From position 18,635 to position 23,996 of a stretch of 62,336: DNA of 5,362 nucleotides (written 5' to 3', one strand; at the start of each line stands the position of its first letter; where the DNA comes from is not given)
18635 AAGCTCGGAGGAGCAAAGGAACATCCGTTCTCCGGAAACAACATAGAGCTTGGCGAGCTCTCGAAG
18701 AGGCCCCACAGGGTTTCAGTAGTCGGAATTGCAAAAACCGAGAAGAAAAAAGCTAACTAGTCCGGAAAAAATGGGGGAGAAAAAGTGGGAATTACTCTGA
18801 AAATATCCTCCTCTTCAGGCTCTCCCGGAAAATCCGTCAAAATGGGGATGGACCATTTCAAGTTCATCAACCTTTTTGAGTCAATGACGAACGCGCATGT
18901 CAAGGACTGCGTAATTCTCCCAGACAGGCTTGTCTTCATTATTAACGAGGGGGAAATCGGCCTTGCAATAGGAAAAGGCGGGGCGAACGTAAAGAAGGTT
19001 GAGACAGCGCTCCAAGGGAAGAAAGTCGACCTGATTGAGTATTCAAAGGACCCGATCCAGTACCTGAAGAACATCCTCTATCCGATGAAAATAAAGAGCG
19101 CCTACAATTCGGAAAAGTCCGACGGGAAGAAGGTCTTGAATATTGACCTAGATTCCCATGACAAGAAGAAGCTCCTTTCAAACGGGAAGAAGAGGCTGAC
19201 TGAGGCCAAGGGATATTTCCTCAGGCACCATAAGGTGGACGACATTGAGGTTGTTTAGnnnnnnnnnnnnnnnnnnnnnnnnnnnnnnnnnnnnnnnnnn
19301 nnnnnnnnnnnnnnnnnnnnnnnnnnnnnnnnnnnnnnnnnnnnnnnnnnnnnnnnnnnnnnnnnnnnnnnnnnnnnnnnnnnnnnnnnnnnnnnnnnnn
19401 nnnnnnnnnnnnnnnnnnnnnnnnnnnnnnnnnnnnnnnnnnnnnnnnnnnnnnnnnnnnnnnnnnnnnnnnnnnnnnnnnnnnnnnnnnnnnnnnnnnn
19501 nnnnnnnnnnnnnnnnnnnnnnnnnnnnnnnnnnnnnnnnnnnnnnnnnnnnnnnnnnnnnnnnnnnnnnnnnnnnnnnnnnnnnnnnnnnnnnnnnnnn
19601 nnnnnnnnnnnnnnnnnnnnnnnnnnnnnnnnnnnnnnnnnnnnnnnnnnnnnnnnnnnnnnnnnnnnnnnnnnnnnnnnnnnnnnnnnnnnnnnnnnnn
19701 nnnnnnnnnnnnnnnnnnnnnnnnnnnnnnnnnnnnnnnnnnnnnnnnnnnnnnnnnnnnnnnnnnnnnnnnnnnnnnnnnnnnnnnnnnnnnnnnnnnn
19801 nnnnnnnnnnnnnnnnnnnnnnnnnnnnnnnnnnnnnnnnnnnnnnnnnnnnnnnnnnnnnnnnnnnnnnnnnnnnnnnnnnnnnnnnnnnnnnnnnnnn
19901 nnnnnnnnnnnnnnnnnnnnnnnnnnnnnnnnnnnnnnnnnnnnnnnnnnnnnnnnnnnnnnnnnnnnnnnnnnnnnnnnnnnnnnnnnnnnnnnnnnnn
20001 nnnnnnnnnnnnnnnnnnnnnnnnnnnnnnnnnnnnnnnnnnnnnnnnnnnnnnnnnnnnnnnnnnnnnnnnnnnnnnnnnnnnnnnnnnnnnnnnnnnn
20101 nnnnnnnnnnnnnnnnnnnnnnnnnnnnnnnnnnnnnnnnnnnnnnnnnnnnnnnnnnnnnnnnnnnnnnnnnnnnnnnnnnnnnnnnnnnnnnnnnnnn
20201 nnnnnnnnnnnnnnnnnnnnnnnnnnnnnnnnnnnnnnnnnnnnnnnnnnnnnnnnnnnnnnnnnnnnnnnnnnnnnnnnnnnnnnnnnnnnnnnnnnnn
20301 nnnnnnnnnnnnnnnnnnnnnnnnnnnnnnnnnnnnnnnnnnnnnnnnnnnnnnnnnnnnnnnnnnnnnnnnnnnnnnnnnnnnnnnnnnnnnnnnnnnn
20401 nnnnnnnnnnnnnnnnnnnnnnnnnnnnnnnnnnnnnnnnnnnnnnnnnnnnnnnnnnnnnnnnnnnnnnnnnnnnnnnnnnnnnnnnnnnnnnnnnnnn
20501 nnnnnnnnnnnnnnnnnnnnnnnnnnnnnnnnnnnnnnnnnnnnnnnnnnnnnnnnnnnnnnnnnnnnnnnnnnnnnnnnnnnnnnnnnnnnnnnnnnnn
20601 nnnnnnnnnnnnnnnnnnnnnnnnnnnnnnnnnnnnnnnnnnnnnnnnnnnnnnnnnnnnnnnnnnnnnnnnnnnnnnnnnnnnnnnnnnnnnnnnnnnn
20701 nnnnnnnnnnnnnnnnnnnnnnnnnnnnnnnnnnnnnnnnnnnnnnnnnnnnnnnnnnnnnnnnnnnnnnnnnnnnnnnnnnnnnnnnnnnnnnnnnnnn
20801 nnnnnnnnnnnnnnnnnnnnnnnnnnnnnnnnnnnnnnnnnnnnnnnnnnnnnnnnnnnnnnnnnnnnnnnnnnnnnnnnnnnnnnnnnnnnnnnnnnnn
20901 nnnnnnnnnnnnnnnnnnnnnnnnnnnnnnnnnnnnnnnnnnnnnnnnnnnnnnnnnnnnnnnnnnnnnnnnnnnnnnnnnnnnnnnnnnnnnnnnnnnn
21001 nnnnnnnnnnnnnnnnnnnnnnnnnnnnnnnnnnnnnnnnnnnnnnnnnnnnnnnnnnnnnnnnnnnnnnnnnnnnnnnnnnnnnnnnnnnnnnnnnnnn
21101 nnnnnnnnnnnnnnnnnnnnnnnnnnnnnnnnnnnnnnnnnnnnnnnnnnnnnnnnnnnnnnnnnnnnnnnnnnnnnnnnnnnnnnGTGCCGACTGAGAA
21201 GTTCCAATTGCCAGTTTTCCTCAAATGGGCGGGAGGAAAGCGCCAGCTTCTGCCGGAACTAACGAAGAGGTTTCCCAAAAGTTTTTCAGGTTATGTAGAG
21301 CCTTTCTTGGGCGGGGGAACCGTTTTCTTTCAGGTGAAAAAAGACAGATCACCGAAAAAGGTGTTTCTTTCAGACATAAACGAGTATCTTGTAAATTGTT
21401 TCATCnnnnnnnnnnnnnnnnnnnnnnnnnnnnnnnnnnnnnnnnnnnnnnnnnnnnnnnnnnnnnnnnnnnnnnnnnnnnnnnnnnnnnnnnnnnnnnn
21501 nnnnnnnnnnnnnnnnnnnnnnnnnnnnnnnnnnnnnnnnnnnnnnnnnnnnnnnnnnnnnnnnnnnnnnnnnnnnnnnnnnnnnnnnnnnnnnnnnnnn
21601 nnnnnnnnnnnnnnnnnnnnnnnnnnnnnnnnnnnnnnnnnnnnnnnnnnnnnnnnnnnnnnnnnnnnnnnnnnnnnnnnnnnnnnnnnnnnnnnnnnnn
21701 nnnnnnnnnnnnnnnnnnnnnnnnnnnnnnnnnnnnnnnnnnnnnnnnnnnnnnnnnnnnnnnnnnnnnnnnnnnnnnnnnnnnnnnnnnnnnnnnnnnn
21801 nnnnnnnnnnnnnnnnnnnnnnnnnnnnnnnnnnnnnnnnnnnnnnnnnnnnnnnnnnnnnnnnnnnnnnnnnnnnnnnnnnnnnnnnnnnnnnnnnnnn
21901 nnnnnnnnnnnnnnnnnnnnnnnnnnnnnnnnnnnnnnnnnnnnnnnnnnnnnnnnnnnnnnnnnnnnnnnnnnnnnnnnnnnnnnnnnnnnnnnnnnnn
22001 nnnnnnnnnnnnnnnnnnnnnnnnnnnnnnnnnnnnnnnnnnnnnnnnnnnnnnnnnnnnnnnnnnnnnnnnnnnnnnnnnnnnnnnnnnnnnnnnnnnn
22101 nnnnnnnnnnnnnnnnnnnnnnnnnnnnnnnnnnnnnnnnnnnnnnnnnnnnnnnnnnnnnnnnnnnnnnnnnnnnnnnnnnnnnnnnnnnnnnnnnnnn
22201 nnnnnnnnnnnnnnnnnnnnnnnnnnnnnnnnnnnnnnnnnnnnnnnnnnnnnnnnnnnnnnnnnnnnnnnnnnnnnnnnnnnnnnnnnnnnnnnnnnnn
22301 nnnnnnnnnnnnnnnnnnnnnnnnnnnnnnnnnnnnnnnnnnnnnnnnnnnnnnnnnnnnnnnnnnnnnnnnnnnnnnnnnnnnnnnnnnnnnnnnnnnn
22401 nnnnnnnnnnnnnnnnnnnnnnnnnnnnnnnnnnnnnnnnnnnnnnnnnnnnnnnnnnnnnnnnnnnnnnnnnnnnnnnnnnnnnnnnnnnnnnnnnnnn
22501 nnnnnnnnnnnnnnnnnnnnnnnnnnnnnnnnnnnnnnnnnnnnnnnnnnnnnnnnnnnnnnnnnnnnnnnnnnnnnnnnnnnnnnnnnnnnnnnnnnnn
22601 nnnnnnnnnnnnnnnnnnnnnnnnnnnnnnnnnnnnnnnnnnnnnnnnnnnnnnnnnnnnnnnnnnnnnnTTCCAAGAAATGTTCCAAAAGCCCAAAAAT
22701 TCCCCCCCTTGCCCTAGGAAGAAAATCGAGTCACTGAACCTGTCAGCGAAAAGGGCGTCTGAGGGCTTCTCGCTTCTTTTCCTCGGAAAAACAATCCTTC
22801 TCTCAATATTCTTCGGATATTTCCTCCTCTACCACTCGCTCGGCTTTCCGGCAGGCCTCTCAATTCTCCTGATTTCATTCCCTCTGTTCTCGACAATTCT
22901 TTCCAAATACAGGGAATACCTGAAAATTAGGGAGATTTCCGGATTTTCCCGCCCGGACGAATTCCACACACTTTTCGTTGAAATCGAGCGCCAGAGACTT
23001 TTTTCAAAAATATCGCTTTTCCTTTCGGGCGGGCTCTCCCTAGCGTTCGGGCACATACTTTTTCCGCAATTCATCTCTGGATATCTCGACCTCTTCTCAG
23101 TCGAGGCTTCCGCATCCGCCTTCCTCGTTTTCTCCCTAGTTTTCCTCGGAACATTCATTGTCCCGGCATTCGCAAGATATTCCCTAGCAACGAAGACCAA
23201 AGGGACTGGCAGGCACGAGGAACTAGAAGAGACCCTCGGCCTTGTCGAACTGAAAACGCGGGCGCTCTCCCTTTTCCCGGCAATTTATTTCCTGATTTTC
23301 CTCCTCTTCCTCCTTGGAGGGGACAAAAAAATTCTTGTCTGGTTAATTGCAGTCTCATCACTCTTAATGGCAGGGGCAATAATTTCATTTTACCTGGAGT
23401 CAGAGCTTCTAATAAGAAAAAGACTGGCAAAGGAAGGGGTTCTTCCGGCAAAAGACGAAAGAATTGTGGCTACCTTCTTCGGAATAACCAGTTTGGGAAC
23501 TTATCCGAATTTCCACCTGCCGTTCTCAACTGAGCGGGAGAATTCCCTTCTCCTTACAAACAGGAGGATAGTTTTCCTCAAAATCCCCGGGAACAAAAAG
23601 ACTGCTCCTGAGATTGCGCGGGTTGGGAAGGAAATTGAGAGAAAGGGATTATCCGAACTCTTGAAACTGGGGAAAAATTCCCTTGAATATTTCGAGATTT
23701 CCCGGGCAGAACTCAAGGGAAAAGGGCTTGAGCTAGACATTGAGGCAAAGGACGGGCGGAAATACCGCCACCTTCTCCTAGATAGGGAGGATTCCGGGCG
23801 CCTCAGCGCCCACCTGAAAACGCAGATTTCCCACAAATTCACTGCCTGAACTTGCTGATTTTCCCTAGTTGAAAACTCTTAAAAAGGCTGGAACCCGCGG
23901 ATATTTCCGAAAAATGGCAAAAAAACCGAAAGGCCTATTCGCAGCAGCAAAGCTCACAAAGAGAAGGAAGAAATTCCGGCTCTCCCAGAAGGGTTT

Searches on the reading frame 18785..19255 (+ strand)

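Call 79: search_protein_families(library=pfam, proteins=[window:18785-19255:+], max_evalue=0.01)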
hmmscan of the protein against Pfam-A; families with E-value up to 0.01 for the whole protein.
window:18785-19255:+ (157 aa): 3 families
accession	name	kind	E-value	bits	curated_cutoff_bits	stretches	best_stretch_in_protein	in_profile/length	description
PF13184.12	KH_5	-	1.9e-13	50.8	27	1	47-105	3-66/69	NusA-like KH domain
PF07650.23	KH_2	-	1.4e-09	38.1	22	1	30-85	6-62/78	KH domain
PF00013.35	KH_1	-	0.005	17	21.5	0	50-87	3-38/66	KH domain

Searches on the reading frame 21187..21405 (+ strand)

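Call 79: search_protein_families(library=pfam, proteins=[window:21187-21405:+], max_evalue=0.01)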
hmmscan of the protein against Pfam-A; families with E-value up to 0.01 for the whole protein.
window:21187-21405:+ (73 aa): 1 family
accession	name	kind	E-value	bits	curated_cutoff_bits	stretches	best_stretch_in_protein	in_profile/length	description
PF02086.21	MethyltransfD12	-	1.3e-17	64.8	22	1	14-72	1-58/253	D12 class N6 adenine-specific DNA methyltransferase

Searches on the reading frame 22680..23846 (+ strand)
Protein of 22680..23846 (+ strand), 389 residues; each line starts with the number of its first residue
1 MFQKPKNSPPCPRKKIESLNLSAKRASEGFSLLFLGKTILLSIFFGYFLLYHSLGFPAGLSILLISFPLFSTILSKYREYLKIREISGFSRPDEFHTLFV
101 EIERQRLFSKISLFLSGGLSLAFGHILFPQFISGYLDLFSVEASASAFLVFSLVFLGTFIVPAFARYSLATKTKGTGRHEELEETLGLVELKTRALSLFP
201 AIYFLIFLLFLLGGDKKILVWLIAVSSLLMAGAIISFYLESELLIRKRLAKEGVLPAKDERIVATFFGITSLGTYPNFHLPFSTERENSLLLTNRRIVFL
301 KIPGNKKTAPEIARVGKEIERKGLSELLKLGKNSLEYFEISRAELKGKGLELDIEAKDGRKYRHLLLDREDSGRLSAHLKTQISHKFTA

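Call 3: search_protein_families(library=pfam, proteins=[window:22680-23846:+], max_evalue=1)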
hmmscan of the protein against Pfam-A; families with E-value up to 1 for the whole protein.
window:22680-23846:+ (389 aa): 1 family
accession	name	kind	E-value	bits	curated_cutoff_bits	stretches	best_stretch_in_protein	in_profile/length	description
PF14470.12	bPH_3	-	0.18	12.7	23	0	258-301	3-36/95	Bacterial PH domain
